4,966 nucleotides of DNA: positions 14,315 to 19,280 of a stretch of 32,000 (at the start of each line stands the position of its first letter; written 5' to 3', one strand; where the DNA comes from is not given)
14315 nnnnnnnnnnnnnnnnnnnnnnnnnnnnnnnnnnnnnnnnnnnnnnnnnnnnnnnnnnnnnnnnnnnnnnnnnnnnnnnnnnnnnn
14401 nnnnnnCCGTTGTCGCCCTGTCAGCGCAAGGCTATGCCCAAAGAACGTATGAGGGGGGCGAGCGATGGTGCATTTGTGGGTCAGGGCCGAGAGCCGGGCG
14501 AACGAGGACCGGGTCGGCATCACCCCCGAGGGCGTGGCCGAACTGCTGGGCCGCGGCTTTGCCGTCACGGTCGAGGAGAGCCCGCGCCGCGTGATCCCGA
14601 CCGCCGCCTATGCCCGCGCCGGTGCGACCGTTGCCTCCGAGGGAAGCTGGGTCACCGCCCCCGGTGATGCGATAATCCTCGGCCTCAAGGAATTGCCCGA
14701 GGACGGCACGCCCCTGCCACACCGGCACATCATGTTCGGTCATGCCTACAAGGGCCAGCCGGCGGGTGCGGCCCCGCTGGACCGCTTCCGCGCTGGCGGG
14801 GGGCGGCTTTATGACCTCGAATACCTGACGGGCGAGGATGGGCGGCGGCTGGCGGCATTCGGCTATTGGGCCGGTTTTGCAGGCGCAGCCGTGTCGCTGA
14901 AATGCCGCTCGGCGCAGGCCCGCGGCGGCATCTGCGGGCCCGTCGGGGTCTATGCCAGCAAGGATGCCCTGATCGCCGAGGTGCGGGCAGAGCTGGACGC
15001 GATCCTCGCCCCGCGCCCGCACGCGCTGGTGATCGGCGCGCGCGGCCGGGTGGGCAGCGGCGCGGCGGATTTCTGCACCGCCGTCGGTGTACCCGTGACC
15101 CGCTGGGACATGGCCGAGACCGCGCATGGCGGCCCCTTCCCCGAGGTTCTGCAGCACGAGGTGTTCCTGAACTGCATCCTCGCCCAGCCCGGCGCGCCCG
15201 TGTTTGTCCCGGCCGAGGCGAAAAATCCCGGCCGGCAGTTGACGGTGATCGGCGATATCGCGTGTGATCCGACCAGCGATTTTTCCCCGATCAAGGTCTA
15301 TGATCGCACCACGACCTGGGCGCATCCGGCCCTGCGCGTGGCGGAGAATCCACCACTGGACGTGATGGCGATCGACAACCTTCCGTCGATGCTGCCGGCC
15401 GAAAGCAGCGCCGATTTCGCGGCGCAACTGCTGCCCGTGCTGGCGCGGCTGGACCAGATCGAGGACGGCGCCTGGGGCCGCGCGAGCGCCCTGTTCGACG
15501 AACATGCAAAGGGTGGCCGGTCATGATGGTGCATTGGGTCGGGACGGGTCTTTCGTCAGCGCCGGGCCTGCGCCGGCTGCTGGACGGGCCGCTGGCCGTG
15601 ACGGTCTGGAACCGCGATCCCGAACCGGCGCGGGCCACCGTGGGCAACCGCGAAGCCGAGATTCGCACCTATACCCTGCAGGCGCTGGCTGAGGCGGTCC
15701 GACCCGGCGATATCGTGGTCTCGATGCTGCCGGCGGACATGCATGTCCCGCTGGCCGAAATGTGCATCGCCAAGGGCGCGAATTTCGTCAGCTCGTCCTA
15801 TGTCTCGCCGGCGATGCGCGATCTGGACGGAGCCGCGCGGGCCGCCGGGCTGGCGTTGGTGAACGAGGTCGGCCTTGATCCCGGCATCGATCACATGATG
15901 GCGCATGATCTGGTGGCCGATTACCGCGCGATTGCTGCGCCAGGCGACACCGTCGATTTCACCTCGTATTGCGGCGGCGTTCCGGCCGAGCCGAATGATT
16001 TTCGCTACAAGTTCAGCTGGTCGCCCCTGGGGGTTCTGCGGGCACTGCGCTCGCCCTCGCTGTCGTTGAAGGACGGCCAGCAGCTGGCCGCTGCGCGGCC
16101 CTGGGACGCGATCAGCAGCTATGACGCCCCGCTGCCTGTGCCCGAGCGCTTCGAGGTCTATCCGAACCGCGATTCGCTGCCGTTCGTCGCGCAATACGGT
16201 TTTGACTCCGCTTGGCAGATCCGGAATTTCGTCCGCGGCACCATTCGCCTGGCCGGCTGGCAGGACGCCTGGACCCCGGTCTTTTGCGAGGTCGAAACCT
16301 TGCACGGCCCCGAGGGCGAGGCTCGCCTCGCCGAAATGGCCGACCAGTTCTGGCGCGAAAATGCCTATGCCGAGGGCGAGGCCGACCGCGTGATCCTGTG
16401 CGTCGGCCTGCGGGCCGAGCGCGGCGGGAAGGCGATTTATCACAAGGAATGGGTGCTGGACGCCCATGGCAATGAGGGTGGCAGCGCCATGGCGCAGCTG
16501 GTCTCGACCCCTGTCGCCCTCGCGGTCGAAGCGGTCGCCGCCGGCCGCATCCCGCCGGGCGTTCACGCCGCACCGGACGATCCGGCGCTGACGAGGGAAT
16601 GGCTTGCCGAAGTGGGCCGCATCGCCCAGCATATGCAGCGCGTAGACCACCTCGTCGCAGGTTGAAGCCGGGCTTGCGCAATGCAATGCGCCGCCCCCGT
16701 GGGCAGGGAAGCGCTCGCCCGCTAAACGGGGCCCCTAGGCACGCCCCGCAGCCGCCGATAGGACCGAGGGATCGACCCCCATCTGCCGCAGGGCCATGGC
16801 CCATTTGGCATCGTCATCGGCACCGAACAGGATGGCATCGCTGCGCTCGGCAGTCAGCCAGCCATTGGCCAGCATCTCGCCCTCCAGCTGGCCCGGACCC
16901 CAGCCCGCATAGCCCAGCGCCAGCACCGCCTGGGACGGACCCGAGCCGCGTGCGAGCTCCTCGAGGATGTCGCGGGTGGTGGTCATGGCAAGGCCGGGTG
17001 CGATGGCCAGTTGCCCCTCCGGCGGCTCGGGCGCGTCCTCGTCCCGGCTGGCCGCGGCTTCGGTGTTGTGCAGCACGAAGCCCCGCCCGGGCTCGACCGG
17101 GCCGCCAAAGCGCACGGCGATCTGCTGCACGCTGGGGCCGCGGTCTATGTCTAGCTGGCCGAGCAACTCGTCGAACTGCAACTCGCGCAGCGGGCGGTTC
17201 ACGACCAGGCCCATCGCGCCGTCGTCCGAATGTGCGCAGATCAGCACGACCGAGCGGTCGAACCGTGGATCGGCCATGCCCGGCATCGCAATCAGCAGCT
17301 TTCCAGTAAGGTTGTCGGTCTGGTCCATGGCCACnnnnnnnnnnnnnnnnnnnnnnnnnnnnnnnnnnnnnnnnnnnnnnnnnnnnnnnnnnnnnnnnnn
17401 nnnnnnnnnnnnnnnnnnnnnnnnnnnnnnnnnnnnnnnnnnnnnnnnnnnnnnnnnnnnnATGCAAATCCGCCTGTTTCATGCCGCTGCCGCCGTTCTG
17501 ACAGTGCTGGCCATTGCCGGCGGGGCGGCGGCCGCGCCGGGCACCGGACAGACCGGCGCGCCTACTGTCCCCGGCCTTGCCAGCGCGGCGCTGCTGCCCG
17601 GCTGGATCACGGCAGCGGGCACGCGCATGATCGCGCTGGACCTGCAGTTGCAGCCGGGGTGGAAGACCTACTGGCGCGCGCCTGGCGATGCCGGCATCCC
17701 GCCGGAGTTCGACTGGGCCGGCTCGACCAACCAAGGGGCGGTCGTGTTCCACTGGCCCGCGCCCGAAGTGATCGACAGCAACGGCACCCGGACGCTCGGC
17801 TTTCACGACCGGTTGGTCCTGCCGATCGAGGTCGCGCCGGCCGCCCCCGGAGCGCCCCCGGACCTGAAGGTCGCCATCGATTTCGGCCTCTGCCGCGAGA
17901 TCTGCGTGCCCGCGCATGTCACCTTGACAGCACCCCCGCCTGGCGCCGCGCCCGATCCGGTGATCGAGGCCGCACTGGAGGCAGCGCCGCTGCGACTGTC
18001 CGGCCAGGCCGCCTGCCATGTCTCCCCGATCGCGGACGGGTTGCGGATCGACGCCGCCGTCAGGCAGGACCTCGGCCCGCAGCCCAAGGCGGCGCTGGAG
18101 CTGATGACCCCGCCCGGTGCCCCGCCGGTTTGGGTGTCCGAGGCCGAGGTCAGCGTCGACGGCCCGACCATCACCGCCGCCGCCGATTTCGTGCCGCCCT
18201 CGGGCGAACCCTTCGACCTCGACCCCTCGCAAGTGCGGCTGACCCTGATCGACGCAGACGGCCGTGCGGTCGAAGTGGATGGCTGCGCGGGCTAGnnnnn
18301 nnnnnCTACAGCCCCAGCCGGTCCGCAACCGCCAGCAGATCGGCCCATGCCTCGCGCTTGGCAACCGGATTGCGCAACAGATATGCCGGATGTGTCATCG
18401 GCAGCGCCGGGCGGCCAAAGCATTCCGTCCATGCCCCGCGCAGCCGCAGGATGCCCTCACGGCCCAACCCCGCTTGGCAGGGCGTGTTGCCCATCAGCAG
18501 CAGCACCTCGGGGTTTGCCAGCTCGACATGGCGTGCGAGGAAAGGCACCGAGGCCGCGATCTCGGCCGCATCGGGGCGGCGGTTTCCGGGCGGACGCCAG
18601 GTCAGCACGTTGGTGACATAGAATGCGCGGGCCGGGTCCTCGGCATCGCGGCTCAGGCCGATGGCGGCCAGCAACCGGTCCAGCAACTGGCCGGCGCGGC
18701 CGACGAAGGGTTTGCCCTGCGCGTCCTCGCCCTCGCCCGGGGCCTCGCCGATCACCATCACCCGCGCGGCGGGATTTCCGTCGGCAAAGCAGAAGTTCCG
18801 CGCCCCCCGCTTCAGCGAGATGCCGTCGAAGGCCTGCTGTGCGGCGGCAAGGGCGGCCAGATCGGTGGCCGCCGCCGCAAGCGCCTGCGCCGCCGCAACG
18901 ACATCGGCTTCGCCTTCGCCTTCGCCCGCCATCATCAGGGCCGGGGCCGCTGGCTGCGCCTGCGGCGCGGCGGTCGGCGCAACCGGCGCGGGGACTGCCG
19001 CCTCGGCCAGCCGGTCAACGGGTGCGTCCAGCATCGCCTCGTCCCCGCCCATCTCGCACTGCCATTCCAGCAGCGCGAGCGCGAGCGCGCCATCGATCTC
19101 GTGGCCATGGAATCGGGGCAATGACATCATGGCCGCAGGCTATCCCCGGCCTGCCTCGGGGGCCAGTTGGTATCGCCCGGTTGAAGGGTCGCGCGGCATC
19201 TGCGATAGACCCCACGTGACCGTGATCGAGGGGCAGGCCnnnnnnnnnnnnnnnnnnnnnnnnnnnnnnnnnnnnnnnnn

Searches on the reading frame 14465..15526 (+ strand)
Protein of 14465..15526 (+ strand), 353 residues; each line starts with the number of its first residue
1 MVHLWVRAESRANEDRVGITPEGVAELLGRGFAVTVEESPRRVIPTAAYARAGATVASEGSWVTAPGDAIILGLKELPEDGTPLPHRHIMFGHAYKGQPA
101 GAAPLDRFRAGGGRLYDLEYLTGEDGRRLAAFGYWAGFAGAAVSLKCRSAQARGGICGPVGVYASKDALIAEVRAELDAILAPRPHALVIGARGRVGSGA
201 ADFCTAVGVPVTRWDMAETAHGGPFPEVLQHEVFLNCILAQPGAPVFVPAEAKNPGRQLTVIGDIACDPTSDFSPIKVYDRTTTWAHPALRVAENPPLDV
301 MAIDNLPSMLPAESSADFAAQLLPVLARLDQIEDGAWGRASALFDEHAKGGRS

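Call 82: search_protein_families(library=pfam, proteins=[window:14465-15526:+], max_evalue=0.00001)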
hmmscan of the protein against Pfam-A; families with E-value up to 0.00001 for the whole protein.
window:14465-15526:+ (353 aa): 1 family
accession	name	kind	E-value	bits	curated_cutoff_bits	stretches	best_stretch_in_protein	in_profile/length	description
PF05222.21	AlaDh_PNT_N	-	2.1e-24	86.7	30.4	1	5-139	1-136/136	Alanine dehydrogenase/PNT, N-terminal domain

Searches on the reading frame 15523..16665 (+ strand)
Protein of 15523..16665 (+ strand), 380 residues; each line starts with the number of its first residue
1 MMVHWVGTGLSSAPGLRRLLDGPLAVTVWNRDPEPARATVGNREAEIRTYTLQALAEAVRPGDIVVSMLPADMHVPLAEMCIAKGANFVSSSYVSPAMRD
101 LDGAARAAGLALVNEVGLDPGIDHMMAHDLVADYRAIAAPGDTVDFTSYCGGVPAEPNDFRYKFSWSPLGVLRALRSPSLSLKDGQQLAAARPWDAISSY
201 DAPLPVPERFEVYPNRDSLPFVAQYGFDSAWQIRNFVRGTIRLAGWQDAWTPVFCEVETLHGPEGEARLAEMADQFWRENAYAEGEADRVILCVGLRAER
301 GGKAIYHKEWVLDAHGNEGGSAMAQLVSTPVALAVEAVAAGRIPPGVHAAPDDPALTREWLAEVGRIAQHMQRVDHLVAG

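Call 23: search_protein_families(library=ncbifam, proteins=[window:15523-16665:+], max_evalue=0.00001)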
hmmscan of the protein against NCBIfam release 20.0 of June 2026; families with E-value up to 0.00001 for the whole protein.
window:15523-16665:+ (380 aa): 0 families

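Call 82: search_protein_families(library=pfam, proteins=[window:15523-16665:+], max_evalue=0.00001)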
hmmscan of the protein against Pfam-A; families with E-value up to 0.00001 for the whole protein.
window:15523-16665:+ (380 aa): 2 families
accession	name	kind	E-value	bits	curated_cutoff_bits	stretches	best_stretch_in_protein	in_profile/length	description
PF16653.10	Sacchrp_dh_C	-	1.1e-41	144.1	31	1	117-364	1-260/265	Saccharopine dehydrogenase C-terminal domain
PF03435.24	Sacchrp_dh_NADP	-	7.9e-11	42.8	25.1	1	4-112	2-128/129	Saccharopine dehydrogenase NADP binding domain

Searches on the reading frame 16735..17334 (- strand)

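Call 82: search_protein_families(library=pfam, proteins=[window:16735-17334:-], max_evalue=0.00001)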
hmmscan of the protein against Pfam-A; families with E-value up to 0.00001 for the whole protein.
window:16735-17334:- (199 aa): 1 family
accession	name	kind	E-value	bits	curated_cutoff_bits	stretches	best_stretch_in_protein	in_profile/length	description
PF02622.21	DUF179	-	1.3e-49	168.7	27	1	18-186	1-157/157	AlgH-like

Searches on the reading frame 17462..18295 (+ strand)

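Call 23: search_protein_families(library=ncbifam, proteins=[window:17462-18295:+], max_evalue=0.00001)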
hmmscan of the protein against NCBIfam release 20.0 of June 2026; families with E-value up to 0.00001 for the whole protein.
window:17462-18295:+ (277 aa): 0 families

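Call 82: search_protein_families(library=pfam, proteins=[window:17462-18295:+], max_evalue=0.00001)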
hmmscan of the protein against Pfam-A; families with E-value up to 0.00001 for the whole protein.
window:17462-18295:+ (277 aa): 1 family
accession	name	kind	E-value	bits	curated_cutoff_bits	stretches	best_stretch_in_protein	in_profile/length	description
PF11412.14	DsbD_N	-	2.2e-19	70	25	1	51-156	16-115/119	Thiol:disulfide interchange protein DsbD, N-terminal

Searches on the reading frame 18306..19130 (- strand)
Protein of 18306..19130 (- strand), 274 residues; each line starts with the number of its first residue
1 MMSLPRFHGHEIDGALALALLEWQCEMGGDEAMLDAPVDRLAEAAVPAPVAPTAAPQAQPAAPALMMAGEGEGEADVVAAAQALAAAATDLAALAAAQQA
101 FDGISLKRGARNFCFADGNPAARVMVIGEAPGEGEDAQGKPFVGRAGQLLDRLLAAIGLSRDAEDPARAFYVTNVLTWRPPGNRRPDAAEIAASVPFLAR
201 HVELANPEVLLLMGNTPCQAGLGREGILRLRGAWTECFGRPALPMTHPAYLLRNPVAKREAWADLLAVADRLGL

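Call 23: search_protein_families(library=ncbifam, proteins=[window:18306-19130:-], max_evalue=0.00001)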
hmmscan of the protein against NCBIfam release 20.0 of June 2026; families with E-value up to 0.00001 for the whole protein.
window:18306-19130:- (274 aa): 3 families
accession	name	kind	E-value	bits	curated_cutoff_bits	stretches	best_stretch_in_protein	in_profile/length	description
TIGR00758.1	UDG_fam4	subfamily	1.7e-43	148.3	125.3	1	105-270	5-169/173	uracil-DNA glycosylase, family 4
NF040953.1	Arch_udg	equivalog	1.4e-33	115.9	250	1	106-266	16-180/184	type-4 uracil-DNA glycosylase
TIGR03914.1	UDG_fam_dom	hypoth_equivalog_domain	2.9e-29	102.3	189.95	1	79-259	33-216/231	UdgX family uracil-DNA binding protein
